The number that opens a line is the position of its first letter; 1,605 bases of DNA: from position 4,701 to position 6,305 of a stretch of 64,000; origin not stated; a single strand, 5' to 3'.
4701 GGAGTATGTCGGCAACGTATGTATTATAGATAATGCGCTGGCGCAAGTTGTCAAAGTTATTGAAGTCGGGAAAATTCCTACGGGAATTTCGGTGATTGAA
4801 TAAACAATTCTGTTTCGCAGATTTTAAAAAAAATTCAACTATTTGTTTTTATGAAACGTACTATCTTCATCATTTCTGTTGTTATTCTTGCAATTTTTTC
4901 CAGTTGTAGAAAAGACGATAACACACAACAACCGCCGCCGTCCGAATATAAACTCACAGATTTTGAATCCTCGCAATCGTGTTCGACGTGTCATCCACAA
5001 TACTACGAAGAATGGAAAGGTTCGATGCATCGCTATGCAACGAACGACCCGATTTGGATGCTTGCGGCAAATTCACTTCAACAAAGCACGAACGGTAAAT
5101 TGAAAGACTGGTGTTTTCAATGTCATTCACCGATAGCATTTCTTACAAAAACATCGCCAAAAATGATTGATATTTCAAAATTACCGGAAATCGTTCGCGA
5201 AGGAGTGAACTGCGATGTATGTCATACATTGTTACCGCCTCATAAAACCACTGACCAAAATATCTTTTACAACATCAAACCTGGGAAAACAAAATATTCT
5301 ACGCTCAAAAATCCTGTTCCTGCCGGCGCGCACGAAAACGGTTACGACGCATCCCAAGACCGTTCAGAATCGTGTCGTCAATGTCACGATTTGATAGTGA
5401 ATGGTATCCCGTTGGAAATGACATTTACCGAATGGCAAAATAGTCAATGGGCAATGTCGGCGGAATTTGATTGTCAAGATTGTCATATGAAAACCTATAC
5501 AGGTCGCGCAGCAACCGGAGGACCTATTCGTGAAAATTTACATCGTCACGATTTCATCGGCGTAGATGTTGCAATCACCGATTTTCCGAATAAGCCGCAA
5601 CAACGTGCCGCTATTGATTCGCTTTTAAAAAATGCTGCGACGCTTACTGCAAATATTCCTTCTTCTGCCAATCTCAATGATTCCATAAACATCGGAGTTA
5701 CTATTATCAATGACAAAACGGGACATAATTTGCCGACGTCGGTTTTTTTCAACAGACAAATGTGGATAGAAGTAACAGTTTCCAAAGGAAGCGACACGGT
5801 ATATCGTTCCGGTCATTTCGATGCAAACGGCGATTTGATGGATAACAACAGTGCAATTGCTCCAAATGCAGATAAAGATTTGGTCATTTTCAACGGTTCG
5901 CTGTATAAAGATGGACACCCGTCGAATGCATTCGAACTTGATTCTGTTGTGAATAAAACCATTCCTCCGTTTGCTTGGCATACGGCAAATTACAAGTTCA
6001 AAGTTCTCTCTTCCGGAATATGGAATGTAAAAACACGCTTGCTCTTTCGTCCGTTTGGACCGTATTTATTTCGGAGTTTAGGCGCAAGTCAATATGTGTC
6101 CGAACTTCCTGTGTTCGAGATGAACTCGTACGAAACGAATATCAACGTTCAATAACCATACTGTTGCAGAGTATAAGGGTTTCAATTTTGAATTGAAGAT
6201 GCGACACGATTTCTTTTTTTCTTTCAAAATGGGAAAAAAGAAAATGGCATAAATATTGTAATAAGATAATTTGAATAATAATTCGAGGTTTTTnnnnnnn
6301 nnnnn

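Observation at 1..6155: Same-strand cluster of three multihaem cytochromes, a cytochrome-domain β-propeller lipoprotein and a β-barrel-like ORF: candidate cell-envelope electron conduit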

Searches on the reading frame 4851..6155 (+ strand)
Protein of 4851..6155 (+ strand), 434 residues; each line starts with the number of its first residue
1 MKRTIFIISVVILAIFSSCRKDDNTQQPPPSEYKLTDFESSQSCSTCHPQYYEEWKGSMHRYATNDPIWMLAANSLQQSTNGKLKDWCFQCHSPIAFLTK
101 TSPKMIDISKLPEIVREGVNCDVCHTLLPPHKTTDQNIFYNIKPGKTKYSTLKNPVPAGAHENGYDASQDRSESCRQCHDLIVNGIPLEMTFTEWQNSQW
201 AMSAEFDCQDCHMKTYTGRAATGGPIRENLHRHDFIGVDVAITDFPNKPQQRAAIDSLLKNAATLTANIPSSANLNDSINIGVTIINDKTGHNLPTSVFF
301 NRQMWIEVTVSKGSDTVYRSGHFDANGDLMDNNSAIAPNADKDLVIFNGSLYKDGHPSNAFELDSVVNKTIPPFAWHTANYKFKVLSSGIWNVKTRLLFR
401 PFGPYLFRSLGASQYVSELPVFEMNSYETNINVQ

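Call 4: search_protein_families(library=pfam, proteins=[window:4851-6155:+], max_evalue=0.1)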
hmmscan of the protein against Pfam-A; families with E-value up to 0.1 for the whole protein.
window:4851-6155:+ (434 aa): 6 families
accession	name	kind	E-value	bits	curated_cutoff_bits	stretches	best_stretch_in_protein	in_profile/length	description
PF13435.11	Cytochrome_C554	-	1.8e-09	38.8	20.8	1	44-126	2-84/84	Cytochrome c554 and c-prime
PF14522.11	Cytochrome_C7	-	7.2e-07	29.4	24.8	1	40-126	12-67/67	Cytochrome c7 and related cytochrome c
PF14537.11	Cytochrom_c3_2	-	2.1e-06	28.6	25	2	41-126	6-65/79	Cytochrome c3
PF22113.1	Mtrc-MtrF_II-IV_dom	-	9.9e-06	25.6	30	2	117-215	80-166/176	Outer membrane cytochrome MtrC/MtrF-like, domains II/IV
PF09699.15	Paired_CXXCH_1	-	9.4e-05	22.5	20.6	0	81-94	25-38/41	Doubled CXXCH motif (Paired_CXXCH_1)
PF04032.22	Rpr2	-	0.015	16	29.3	0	171-212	44-90/90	RNAse P Rpr2/Rpp21/SNM1 subunit domain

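Call 5: search_protein_families(library=ncbifam, proteins=[window:4851-6155:+], max_evalue=0.1)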
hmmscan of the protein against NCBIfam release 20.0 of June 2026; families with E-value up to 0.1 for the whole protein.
window:4851-6155:+ (434 aa): 10 families
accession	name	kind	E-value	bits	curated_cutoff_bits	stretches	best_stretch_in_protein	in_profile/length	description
NF040886.1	cyt_C_like_Sec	equivalog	3.5e-10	39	250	1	29-316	33-334/423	multiheme c-type cytochrome (seleno)protein ExtKL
NF041198.1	UshA_like_PCGU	equivalog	8.7e-07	27.9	275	1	30-137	397-491/519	UshA-like (seleno)protein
TIGR03508.1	decahem_SO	subfamily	0.0012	18.4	192.2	1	32-138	61-160/258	DmsE family decaheme c-type cytochrome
TIGR03153.1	cytochr_NrfH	equivalog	0.0013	18.8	134.2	1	163-214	19-61/138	cytochrome c nitrite reductase small subunit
TIGR03146.1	cyt_nit_nrfB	equivalog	0.0047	17.2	166.6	0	166-214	5-49/145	cytochrome c nitrite reductase pentaheme subunit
TIGR04257.1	nanowire_3heme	domain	0.011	15.9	40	0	19-49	29-59/75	c(7)-type cytochrome triheme domain-containing protein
NF008659.0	PRK11659.1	equivalog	0.013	15.2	184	0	164-214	38-84/188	cytochrome c nitrite reductase pentaheme subunit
NF052634.1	Riean_0653_fam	subfamily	0.037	14.9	57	0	1-28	1-26/176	Riean_0653 family protein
NF045713.1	CxxCH_16_HmcA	equivalog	0.075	11.6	400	1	168-227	194-247/541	sulfate respiration complex hexadecaheme cytochrome HmcA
NF045774.1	cytochro_C551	exception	0.078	12.9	118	0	1-50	1-56/110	cytochrome c551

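Call 7: find_encoding_contigs(protein=window:4851-6155:+, flank=10000, max_places=6)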
Protein window:4851-6155:+ (434 aa): 1 contig read that carries it; 1 place shown.
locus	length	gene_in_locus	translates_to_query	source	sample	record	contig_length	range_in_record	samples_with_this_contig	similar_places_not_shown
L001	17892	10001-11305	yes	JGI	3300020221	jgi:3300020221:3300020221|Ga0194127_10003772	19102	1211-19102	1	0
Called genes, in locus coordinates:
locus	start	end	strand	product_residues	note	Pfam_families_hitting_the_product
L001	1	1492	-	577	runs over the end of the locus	PF13510:Fer2_4, PF10588:NADH-G_4Fe-4S_3, PF22117:Fer4_Nqo3, PF04879:Molybdop_Fe4S4 (weak), PF22151:Fer4_NDSU1, PF00384:Molybdopterin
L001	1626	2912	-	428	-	PF00675:Peptidase_M16, PF05193:Peptidase_M16_C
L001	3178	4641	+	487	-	PF07995:GSDH, PF18962:Por_Secre_tail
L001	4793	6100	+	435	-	-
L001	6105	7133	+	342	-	PF02085:Cytochrom_CIII (faint), PF22113:Mtrc-MtrF_II-IV_dom (faint), PF14522:Cytochrome_C7 (weak)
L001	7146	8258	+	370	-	PF14522:Cytochrome_C7 (faint), PF14537:Cytochrom_c3_2 (faint), PF09698:GSu_C4xC__C2xCH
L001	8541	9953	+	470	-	PF02239:Cytochrom_D1 (weak), PF25174:Beta-prop_THOC3 (faint), PF21783:YNCE (faint), PF22494:choice_anch_I (faint), PF10282:Lactonase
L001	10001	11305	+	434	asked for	PF14522:Cytochrome_C7 (faint), PF14537:Cytochrom_c3_2 (faint), PF22113:Mtrc-MtrF_II-IV_dom (faint), PF13435:Cytochrome_C554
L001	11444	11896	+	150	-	PF02082:Rrf2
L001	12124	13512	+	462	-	PF04055:Radical_SAM, PF06969:HemN_C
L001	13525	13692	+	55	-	-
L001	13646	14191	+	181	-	PF01814:Hemerythrin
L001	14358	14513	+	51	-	-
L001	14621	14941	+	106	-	PF02627:CMD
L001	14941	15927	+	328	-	PF04055:Radical_SAM, PF06463:Mob_synth_C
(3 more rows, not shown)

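Call 28: search_solved_structures(query=window:4851-6155:+, max_evalue=0.01)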
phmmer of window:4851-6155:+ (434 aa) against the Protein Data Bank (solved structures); distinct sequences matched with E-value up to 0.01: 5.
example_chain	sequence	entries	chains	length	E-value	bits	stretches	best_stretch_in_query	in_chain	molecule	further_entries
5ze8_A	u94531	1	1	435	4e-10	42.3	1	39-132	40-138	cytochrome c552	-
9wt9_A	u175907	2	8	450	0.00027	23.1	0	113-215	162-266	Cytochrome c,Multiheme cytochrome c selenoprotein mutant (MccSep U325A) | Cytochrome c,Multiheme cytochrome c selenoprotein (MccSep)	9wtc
9wt8_A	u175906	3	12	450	0.00027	23.1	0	113-215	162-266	Cytochrome c,Multiheme cytochrome c selenoprotein (MccSep)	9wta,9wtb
6i5b_A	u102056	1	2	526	0.0021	20.2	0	61-135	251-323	Uncharacterized protein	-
1bvb_A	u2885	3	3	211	0.0082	18.2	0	37-125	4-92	CYTOCHROME C-554 | CYTOCHROME C554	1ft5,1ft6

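Call 40: find_homologous_proteins(query=window:4851-6155:+, max_evalue=0.001)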
Query window:4851-6155:+ (434 aa): 387 proteins with E <= 0.001 among 3052 candidates; the best 120 are listed.
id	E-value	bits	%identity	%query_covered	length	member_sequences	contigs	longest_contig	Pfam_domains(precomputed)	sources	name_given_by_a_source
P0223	0.0e+0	1026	100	100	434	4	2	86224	PF14537.12,PF13435.12,PF14522.12,PF22113.2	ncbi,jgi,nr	ncbi:MAG: hypothetical protein FJ218_00060 [Ignavibacteria bacterium]|nr:hypothetical protein [Ignav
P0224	5.9e-204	696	67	100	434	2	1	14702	PF13435.12,PF14522.12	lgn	-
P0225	8.3e-200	682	67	99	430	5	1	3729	PF14537.12,PF13435.12,PF14522.12,PF22113.2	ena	-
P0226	6.1e-198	676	66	100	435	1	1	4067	PF13435.12,PF22113.2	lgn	-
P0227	1.9e-196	671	64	100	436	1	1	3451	PF13435.12,PF14522.12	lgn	-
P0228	1.5e-195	668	64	100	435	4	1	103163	PF14537.12,PF13435.12,PF14522.12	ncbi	-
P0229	2.2e-193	661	65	99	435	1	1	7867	PF14537.12,PF13435.12,PF14522.12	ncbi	-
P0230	9.4e-193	659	65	95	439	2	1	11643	PF13435.12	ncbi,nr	ncbi:MAG TPA: multiheme c-type cytochrome [Bacteroidota bacterium]|nr:multiheme c-type cytochrome [B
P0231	9.7e-193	659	65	98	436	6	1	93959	PF14537.12,PF13435.12,PF14522.12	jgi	jgi:hypothetical protein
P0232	1.1e-192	659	64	98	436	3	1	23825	PF13435.12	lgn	-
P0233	2.2e-191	654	64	100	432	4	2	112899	PF13435.12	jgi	-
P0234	6.0e-191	653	64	99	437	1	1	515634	PF13435.12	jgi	jgi:hypothetical protein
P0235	6.1e-191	653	64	95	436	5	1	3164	PF13435.12,PF14522.12,PF22113.2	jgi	jgi:hypothetical protein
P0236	1.3e-190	652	64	99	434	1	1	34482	PF13435.12,PF02335.21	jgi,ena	-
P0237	1.7e-190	652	64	100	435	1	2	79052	PF13435.12,PF14522.12,PF22113.2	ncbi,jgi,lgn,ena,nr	ncbi:MAG: hypothetical protein KGZ58_12325 [Ignavibacteriales bacterium]|nr:hypothetical protein [Ig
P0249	1.6e-186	638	65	96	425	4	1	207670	PF14537.12,PF13435.12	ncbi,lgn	-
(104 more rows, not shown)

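Call 76: search_solved_structures(query=A3, max_evalue=0.01, show_alignments=2)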
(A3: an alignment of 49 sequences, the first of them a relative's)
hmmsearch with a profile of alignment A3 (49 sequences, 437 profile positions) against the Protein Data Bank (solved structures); distinct sequences matched with E-value up to 0.01: 5.
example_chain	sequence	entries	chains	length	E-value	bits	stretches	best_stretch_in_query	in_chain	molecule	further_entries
5ze8_A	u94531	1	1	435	7.5e-20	74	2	44-141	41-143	cytochrome c552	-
9wt9_A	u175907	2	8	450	1.6e-06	30.1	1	110-218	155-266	Cytochrome c,Multiheme cytochrome c selenoprotein mutant (MccSep U325A) | Cytochrome c,Multiheme cytochrome c selenoprotein (MccSep)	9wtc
9wt8_A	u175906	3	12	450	2.4e-06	29.5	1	110-218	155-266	Cytochrome c,Multiheme cytochrome c selenoprotein (MccSep)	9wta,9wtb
1bvb_A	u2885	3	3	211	0.0012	20.6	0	42-129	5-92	CYTOCHROME C-554 | CYTOCHROME C554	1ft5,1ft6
4rkm_A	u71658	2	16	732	0.0092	17.7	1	40-69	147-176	MccA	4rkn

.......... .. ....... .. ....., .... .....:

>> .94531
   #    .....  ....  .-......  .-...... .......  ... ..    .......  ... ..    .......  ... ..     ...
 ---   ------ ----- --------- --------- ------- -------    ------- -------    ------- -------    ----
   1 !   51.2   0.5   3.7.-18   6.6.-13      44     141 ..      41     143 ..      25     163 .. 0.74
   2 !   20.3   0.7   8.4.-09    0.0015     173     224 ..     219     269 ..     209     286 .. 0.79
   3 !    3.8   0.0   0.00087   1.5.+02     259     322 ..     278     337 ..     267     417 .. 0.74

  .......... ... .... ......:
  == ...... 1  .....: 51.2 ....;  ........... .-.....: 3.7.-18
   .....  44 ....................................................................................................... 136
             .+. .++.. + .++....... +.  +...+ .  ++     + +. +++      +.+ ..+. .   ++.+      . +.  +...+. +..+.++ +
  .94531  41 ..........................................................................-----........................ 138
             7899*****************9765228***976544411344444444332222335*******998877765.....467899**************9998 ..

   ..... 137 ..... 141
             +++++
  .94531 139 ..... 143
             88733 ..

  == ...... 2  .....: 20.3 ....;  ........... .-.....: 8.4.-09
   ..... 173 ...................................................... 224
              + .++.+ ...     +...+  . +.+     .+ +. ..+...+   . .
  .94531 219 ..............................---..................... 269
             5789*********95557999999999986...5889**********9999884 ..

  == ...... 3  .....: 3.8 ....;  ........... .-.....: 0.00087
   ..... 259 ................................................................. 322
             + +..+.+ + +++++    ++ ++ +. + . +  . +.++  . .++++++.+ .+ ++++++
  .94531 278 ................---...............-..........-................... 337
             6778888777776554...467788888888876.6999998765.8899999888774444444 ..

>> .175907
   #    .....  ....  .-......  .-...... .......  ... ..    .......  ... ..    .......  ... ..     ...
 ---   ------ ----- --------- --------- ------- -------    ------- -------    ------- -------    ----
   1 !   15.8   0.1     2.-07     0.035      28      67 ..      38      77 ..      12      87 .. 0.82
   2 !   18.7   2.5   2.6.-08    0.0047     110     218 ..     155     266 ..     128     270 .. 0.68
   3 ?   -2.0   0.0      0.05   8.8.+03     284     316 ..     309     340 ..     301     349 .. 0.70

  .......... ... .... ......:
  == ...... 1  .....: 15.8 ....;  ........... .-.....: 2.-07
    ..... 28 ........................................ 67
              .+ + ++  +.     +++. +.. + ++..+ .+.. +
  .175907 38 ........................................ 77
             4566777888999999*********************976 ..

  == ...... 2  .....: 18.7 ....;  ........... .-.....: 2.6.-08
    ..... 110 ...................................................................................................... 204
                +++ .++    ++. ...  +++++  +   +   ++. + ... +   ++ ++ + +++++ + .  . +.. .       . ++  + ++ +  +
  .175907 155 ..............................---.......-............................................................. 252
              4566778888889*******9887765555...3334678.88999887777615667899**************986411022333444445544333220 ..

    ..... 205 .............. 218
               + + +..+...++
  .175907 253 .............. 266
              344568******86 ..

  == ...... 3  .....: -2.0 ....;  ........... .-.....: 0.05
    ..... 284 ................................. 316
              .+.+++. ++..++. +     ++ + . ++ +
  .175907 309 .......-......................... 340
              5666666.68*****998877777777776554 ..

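Call 84: find_encoding_contigs(protein=P0249, flank=10000, max_places=1)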
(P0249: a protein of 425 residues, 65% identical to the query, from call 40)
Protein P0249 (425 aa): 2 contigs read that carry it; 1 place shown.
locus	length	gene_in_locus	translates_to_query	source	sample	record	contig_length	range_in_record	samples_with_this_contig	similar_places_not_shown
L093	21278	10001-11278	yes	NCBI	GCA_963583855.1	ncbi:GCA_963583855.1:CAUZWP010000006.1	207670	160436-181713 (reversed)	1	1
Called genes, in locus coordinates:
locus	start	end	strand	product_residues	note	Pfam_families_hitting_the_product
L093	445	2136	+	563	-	PF18962:Por_Secre_tail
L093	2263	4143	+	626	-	PF00425:Chorismate_bind, PF01063:Aminotran_4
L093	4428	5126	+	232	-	-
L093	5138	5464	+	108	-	PF12797:Fer4_2 (faint), PF12837:Fer4_6 (faint), PF13237:Fer4_10, PF00037:Fer4 (weak), PF13459:Fer4_15 (faint), PF14697:Fer4_21, PF12838:Fer4_7, PF13187:Fer4_9 (weak), +2 more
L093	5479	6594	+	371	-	PF01855:POR_N, PF17147:PFOR_II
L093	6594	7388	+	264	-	PF02775:TPP_enzyme_C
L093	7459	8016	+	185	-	PF01558:POR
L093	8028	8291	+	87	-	-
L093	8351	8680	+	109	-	-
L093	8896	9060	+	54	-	PF02416:TatA_B_E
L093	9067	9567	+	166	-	PF01814:Hemerythrin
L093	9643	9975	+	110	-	PF02627:CMD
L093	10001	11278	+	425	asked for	PF14537:Cytochrom_c3_2 (faint), PF13435:Cytochrome_C554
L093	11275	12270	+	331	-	PF04055:Radical_SAM, PF13353:Fer4_12 (faint), PF06463:Mob_synth_C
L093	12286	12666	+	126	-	PF13366:PDDEXK_3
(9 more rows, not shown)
